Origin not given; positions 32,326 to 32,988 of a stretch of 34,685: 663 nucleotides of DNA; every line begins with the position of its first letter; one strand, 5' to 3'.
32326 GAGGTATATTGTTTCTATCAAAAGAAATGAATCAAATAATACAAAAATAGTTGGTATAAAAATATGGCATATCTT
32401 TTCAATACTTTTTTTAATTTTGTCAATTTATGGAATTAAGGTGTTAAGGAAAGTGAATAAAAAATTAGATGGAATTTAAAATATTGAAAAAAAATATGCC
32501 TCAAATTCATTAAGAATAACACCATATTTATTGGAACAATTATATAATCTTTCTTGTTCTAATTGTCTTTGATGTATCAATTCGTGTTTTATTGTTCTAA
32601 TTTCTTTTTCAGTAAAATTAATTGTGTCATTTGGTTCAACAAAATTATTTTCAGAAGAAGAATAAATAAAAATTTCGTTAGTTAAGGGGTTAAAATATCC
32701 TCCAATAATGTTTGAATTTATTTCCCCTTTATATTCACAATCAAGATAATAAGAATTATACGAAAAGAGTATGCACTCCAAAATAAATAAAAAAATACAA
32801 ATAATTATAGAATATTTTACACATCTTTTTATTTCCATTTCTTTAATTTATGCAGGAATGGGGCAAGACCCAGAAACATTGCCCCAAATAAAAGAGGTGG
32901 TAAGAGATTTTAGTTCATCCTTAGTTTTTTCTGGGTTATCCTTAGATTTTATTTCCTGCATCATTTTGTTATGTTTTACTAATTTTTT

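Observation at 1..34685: Whole-window view: an ITR-bearing element devoting about half its coding capacity to exported or membrane proteins, with no recognisable virion hallmark genes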

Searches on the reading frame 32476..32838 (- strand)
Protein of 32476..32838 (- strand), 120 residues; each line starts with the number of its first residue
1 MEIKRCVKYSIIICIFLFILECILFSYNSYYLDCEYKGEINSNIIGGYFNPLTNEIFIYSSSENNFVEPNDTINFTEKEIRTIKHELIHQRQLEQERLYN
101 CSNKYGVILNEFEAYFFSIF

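Call 10: search_protein_families(library=pfam, max_evalue=0.05, proteins=[window:32476-32838:-])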
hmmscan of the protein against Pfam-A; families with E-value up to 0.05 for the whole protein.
window:32476-32838:- (120 aa): 0 families

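Call 91: search_protein_families(library=padloc, max_evalue=0.001, proteins=[window:32476-32838:-])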
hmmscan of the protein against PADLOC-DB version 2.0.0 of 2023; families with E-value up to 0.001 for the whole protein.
window:32476-32838:- (120 aa): 0 families

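Call 123: find_encoding_contigs(protein=window:32476-32838:-, flank=10000, max_places=5)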
Protein window:32476-32838:- (120 aa): 2 contigs read that carry it; 2 places shown.
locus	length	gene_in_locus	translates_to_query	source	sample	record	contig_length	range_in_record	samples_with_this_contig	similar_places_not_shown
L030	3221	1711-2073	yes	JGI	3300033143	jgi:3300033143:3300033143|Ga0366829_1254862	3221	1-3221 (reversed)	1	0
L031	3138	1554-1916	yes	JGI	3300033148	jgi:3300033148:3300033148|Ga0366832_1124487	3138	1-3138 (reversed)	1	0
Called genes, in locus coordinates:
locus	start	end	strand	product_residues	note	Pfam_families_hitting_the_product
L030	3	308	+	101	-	?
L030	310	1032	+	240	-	-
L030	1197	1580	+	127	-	-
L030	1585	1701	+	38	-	-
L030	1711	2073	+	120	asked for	-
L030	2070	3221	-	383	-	?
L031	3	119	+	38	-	?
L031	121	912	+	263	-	-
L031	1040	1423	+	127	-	-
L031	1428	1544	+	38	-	-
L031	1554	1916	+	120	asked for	-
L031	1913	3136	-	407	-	?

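Call 127: search_protein_families(library=ncbifam, max_evalue=0.01, proteins=[window:32476-32838:-])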
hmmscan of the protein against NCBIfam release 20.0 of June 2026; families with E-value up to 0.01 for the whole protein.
window:32476-32838:- (120 aa): 0 families
